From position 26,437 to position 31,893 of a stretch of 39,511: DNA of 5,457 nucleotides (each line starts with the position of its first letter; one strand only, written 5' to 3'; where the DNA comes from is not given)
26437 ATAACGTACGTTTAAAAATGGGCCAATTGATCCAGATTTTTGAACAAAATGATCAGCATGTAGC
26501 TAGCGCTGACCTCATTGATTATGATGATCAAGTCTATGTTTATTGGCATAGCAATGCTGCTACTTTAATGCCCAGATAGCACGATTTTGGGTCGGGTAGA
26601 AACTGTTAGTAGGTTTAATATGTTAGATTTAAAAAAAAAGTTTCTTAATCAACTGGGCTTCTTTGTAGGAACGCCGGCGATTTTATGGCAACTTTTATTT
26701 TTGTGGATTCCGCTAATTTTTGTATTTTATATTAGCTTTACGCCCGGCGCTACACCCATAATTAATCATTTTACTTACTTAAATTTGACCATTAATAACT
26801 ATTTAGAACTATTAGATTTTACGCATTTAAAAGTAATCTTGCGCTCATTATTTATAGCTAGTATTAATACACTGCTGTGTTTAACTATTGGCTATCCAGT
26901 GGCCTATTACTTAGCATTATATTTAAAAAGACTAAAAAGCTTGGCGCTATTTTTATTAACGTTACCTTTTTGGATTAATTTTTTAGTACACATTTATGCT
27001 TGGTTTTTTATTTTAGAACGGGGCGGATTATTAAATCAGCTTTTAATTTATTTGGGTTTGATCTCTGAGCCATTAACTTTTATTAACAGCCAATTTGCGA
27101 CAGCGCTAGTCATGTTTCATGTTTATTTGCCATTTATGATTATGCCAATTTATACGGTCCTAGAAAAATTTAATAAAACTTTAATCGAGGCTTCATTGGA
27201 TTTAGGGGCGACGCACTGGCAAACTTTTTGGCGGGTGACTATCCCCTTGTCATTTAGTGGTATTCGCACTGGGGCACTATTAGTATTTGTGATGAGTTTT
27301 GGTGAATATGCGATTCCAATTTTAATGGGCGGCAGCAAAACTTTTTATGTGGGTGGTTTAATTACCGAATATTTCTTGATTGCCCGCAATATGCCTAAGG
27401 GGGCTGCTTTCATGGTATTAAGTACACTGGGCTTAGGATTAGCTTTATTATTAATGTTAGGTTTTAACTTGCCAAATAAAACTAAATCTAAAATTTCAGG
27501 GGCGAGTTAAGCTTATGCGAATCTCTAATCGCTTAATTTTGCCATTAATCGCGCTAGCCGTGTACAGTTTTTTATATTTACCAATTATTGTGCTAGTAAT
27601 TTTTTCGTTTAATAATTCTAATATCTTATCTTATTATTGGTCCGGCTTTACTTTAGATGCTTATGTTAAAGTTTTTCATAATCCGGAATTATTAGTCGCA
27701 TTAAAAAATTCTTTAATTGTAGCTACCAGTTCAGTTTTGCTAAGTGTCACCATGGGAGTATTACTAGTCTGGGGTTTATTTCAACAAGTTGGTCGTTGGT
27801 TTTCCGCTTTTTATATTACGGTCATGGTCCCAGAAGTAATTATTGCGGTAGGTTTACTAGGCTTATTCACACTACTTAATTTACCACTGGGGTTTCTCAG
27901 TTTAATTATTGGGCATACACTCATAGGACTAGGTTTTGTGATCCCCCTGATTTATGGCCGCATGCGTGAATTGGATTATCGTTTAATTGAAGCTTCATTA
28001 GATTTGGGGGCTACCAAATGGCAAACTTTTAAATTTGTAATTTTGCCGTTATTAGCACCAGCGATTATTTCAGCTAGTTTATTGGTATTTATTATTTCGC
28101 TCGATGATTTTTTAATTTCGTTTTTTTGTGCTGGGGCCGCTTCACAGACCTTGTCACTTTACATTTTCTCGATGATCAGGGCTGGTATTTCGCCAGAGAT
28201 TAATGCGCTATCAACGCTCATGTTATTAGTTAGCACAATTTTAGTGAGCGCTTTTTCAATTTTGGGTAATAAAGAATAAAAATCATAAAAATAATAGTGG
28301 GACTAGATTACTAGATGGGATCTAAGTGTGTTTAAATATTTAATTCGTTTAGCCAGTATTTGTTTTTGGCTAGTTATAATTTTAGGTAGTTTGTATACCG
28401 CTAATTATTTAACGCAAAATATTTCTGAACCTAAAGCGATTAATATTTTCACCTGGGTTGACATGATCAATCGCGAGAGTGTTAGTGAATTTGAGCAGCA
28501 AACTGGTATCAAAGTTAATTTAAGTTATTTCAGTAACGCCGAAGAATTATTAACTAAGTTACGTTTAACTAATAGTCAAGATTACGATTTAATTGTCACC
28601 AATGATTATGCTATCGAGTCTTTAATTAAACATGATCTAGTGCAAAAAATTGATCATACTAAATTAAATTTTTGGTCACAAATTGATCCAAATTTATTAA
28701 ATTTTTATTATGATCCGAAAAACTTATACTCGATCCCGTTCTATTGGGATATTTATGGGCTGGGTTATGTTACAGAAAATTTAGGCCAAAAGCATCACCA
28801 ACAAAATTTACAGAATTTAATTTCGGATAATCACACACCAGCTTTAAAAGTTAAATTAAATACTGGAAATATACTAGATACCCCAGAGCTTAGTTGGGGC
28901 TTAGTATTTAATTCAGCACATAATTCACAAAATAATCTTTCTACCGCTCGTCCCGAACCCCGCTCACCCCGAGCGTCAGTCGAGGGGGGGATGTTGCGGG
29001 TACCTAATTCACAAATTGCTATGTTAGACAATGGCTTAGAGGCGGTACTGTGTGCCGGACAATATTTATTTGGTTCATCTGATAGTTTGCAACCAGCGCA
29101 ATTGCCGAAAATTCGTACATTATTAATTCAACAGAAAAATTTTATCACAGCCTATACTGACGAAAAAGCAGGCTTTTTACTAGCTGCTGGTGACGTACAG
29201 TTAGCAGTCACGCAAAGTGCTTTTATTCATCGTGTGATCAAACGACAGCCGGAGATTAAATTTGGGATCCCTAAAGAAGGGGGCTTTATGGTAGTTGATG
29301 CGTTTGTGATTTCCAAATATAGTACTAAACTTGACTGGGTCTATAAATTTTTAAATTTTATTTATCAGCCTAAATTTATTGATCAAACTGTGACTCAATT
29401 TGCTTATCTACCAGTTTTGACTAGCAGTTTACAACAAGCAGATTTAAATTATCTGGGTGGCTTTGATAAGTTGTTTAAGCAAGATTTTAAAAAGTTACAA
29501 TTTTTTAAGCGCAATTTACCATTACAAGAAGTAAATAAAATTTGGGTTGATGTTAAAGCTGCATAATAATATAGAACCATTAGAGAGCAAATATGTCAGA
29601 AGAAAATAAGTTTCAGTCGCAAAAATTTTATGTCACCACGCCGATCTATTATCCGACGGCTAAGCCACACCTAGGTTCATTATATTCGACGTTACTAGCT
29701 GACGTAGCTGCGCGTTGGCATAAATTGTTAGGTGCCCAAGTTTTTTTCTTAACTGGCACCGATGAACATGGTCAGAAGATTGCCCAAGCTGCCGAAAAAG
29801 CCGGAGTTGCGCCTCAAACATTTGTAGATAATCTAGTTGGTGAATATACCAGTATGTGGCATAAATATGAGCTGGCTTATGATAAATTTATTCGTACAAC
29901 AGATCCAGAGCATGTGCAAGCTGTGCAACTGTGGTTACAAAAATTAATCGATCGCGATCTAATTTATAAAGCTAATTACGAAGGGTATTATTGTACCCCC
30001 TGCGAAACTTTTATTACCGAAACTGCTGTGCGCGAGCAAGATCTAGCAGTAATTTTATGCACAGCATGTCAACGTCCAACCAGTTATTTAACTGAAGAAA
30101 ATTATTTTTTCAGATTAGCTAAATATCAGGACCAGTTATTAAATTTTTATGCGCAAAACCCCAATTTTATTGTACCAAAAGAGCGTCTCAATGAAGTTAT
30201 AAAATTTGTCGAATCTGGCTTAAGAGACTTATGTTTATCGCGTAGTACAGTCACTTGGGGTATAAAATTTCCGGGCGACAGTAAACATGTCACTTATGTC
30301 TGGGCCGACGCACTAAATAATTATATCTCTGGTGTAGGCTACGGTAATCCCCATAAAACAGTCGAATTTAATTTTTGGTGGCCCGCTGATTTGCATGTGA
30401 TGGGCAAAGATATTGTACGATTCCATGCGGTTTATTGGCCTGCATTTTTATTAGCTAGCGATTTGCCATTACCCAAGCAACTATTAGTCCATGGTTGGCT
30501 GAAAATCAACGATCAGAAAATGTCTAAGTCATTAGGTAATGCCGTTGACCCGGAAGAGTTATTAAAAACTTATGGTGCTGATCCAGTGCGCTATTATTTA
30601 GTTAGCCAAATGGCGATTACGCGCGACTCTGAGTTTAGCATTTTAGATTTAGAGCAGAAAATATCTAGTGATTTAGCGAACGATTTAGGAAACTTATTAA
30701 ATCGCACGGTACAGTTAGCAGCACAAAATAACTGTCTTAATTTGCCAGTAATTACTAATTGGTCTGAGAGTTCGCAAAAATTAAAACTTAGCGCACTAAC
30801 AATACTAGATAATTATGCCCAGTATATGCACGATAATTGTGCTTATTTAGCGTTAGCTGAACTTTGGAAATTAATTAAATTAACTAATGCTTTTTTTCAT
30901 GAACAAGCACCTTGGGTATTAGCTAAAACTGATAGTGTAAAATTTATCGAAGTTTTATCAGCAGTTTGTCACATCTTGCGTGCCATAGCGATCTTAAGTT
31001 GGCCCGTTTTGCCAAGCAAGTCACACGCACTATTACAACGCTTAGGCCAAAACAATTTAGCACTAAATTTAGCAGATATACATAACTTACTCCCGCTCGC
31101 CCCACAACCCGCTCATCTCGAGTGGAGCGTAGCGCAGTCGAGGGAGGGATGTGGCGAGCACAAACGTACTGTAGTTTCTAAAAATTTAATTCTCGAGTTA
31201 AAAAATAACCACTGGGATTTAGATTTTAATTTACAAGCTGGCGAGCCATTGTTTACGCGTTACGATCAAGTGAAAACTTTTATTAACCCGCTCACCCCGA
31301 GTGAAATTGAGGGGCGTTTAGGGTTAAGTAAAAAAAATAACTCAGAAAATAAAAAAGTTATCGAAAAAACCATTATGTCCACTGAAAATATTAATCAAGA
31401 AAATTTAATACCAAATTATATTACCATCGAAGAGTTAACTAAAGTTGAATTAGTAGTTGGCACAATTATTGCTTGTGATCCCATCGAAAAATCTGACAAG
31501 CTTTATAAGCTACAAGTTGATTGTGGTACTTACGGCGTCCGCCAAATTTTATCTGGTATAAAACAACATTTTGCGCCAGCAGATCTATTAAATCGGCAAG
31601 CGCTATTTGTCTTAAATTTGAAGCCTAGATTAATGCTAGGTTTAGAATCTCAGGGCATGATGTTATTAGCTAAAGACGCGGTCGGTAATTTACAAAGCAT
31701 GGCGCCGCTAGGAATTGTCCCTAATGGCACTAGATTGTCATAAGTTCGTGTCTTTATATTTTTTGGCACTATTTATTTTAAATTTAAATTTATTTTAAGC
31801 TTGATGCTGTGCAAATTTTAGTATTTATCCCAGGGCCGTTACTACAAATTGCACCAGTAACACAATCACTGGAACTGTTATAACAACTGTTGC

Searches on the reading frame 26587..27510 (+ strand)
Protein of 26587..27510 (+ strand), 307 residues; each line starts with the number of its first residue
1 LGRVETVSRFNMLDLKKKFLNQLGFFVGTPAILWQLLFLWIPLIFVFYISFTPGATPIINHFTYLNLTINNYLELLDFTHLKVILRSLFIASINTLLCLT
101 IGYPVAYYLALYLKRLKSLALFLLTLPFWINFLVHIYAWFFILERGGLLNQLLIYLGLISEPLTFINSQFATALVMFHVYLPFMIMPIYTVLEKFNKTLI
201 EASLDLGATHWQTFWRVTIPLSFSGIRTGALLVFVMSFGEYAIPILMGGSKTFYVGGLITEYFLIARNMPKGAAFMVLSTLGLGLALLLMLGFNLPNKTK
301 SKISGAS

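Call 21: search_protein_families(library=pfam, max_evalue=0.001, proteins=[window:26587-27510:+])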
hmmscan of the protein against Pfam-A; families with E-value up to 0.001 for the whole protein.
window:26587-27510:+ (307 aa): 1 family
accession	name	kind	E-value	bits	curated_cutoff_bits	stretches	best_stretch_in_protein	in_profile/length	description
PF00528.27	BPD_transp_1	-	4e-11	43.4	26.4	1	102-289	1-173/184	Binding-protein-dependent transport system inner membrane component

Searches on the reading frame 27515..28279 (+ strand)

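Call 21: search_protein_families(library=pfam, max_evalue=0.001, proteins=[window:27515-28279:+])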
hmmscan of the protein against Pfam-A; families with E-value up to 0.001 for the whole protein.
window:27515-28279:+ (254 aa): 1 family
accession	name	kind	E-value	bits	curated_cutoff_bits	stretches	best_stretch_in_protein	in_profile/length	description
PF00528.27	BPD_transp_1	-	6e-11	42.8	26.4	1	96-247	20-170/184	Binding-protein-dependent transport system inner membrane component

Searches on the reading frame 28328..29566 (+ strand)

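Call 21: search_protein_families(library=pfam, max_evalue=0.001, proteins=[window:28328-29566:+])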
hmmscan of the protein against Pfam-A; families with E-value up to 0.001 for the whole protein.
window:28328-29566:+ (412 aa): 4 families
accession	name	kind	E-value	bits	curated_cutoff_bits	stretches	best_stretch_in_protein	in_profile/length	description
PF13416.11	SBP_bac_8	-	1.1e-20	75.1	27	1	52-372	3-270/279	Bacterial extracellular solute-binding protein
PF01547.30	SBP_bac_1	-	4.5e-07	30.6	26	1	51-147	13-116/307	Bacterial extracellular solute-binding protein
PF13343.11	SBP_bac_6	-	4.4e-06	26.8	24.6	0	299-371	158-223/245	Bacterial extracellular solute-binding protein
PF13531.11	SBP_bac_11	-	5.3e-05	23.5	25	0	50-107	15-70/227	Bacterial extracellular solute-binding protein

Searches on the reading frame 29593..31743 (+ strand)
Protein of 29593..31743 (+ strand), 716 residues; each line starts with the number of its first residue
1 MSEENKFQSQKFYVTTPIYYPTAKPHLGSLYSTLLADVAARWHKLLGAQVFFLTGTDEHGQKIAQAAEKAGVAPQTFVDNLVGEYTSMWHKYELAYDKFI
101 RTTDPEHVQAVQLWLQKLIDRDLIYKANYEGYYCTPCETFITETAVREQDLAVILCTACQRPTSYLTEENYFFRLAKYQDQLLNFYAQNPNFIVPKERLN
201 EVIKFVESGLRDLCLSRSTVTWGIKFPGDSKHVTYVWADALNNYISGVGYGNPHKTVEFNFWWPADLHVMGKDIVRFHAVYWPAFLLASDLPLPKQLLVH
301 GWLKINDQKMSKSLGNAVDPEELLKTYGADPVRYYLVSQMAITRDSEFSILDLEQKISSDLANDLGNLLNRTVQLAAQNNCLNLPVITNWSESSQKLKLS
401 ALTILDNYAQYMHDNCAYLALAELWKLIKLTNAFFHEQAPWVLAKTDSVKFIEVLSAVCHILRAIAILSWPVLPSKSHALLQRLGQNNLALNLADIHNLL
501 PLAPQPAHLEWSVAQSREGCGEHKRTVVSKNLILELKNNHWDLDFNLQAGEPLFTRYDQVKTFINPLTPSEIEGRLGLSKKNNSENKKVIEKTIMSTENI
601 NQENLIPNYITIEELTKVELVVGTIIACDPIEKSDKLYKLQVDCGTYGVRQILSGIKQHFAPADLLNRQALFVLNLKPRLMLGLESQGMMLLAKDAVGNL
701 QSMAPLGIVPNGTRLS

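Call 21: search_protein_families(library=pfam, max_evalue=0.001, proteins=[window:29593-31743:+])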
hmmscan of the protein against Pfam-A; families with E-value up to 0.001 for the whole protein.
window:29593-31743:+ (716 aa): 5 families
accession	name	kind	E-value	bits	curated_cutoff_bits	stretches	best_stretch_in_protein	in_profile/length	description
PF09334.17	tRNA-synt_1g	-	5.9e-104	348.4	20.1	1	13-372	2-390/391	tRNA synthetases class I (M)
PF00133.28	tRNA-synt_1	-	6.5e-32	111.2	22.7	2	5-227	18-244/414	tRNA synthetases class I (I, L, M and V)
PF01588.26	tRNA_bind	-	6.9e-19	68.2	27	1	620-713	1-95/96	Putative tRNA binding domain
PF01406.26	tRNA-synt_1e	-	2.2e-15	57.2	27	2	266-339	209-283/301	tRNA synthetases class I (C) catalytic domain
PF19303.5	Anticodon_3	-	2e-07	31.4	23.5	1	386-491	3-108/152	Anticodon binding domain of methionyl tRNA ligase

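Call 26: list_cluster_members(proteins=[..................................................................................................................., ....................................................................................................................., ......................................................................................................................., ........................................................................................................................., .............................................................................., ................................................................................, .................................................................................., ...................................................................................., window:29593-31743:+, P0003])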
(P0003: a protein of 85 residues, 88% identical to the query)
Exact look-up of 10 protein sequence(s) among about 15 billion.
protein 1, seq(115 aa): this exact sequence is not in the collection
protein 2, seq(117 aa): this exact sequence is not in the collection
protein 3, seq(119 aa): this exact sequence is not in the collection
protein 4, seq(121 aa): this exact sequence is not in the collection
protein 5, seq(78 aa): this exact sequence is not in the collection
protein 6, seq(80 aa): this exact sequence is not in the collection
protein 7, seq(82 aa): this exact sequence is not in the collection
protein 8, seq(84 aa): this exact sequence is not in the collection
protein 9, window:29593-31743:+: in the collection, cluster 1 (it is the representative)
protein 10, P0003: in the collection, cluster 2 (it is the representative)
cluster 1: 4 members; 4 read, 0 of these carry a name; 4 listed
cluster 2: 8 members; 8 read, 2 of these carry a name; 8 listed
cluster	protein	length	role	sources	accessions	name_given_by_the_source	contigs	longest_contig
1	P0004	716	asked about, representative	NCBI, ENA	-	-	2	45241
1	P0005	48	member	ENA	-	-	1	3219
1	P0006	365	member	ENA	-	-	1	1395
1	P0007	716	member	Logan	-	-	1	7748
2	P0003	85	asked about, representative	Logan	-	-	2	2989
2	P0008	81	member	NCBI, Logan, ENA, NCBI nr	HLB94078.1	MAG TPA: hypothetical protein VJJ81_02425 [Candidatus Babeliales bacterium] | hypothetical protein [Candidatus Babeliales bacterium]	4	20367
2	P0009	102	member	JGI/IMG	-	hypothetical protein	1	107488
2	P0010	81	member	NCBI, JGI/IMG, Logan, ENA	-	-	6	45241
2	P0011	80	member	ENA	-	-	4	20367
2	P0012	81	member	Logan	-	-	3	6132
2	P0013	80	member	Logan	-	-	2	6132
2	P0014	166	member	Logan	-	-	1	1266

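Call 28: find_encoding_contigs(protein=P0008, flank=10000, max_places=6)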
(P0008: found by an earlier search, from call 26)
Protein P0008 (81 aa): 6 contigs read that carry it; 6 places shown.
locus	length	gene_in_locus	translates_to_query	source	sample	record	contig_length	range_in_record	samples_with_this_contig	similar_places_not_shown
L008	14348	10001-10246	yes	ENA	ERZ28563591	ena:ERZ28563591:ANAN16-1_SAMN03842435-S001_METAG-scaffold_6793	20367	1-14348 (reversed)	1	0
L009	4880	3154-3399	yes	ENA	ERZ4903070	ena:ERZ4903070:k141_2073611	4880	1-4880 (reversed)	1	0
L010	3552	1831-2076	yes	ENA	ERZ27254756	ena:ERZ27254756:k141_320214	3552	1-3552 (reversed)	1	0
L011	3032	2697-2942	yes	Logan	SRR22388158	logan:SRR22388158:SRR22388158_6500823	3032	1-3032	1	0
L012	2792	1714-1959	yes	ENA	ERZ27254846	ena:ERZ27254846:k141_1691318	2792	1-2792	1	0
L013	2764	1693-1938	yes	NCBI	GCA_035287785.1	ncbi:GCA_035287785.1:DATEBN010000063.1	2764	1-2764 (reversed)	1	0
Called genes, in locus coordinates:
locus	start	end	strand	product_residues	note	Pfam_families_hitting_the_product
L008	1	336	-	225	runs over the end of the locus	-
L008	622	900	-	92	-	PF00708:Acylphosphatase (weak)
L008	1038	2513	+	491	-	PF00749:tRNA-synt_1c, PF19269:Anticodon_2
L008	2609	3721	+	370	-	PF07992:Pyr_redox_2, PF13454:NAD_binding_9 (faint), PF13738:Pyr_redox_3, PF00070:Pyr_redox (weak)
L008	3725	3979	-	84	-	-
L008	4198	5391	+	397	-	PF00324:AA_permease, PF03845:Spore_permease, PF13520:AA_permease_2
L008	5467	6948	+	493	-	-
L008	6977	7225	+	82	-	-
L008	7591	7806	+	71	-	PF01165:Ribosomal_S21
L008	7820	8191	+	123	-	PF02033:RBFA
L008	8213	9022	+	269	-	PF06750:A24_N_bact, PF01478:Peptidase_A24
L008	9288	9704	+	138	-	-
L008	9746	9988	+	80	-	-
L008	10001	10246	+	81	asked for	-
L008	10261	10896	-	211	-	-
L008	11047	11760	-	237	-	PF01300:Sua5_yciO_yrdC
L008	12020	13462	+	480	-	-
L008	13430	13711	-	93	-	-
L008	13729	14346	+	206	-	?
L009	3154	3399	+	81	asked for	-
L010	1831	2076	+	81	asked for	-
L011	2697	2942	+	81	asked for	-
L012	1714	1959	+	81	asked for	-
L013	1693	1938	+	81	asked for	-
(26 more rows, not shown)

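Call 33: find_encoding_contigs(protein=P0012, flank=10000, max_places=8)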
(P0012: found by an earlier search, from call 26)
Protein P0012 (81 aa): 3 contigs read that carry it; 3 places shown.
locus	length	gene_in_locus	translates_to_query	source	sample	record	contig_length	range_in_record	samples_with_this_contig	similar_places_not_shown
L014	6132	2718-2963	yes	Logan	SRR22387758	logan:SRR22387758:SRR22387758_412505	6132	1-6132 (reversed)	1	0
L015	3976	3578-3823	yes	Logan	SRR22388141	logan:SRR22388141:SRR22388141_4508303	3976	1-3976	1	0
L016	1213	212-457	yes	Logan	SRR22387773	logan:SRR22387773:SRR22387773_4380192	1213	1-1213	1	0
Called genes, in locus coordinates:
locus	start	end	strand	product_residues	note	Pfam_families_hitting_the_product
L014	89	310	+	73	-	-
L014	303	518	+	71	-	PF01165:Ribosomal_S21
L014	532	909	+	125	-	PF02033:RBFA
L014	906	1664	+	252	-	PF06750:A24_N_bact, PF01478:Peptidase_A24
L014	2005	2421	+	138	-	-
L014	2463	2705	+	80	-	-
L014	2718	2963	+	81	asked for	-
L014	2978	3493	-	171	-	-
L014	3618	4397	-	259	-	PF01300:Sua5_yciO_yrdC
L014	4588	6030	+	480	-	-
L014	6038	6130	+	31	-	?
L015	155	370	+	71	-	PF01165:Ribosomal_S21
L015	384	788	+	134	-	PF02033:RBFA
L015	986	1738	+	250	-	PF06750:A24_N_bact, PF01478:Peptidase_A24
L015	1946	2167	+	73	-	-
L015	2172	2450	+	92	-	PF05016:ParE_toxin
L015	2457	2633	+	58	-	-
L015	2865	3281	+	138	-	-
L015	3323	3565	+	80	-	-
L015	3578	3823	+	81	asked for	-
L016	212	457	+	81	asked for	-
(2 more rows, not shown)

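Call 34: find_encoding_contigs(protein=P0010, flank=6000, max_places=10)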
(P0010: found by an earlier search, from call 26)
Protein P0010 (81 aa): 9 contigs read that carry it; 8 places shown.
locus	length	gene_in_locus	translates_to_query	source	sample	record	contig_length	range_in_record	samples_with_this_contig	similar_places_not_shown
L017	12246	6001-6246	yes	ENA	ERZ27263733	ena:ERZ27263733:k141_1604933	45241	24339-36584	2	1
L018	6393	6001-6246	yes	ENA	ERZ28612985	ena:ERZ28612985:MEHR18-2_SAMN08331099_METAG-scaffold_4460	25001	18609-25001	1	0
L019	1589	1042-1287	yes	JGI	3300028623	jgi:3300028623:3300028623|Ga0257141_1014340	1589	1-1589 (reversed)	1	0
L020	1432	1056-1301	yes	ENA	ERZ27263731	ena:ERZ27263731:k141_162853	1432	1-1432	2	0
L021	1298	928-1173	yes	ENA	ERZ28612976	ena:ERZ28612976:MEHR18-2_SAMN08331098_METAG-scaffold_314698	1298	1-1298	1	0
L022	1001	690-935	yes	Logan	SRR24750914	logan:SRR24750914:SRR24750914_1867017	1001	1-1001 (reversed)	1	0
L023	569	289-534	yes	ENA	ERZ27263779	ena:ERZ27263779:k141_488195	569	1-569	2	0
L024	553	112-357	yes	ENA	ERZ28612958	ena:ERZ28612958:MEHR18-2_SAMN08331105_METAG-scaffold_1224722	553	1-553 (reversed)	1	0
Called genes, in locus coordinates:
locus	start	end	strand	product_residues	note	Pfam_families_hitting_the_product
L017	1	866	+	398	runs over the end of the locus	PF00324:AA_permease, PF03845:Spore_permease, PF13520:AA_permease_2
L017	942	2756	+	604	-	-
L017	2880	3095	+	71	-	PF01165:Ribosomal_S21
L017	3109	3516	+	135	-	PF02033:RBFA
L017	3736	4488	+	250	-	PF06750:A24_N_bact, PF01478:Peptidase_A24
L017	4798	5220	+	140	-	-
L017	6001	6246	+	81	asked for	-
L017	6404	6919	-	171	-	PF13517:FG-GAP_3 (weak)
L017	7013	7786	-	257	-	PF00398:RrnaAD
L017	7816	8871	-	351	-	PF00022:Actin (faint), PF06723:MreB_Mbl, PF00012:HSP70, PF11104:PilM_2 (faint), PF14450:FtsA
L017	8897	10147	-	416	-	-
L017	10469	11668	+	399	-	PF00483:NTP_transferase, PF12804:NTP_transf_3, PF25084:LbH_EIF2B (weak), PF25087:GMPPB_C (faint), PF00132:Hexapep (weak)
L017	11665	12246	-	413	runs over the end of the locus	PF00149:Metallophos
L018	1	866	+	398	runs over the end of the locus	PF00324:AA_permease, PF03845:Spore_permease, PF13520:AA_permease_2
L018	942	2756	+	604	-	-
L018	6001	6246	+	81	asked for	-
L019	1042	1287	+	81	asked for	-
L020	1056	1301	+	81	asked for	-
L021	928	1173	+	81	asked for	-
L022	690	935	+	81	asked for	-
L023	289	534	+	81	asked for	-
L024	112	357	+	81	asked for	-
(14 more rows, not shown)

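Call 41: find_related_loci(query=A2, collection=metagenome_contigs, flank=4000)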
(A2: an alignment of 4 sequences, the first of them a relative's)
Query A2 (81 aa) in metagenome_contigs; peptide patterns used: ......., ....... (x = any residue, [..] = any of these).
357 stretches matched a pattern; 1 encode a relative of the query (tblastn E <= 1e-3); 1 distinct loci.
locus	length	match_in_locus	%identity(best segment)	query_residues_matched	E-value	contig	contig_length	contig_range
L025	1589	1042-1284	100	1-81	2e-56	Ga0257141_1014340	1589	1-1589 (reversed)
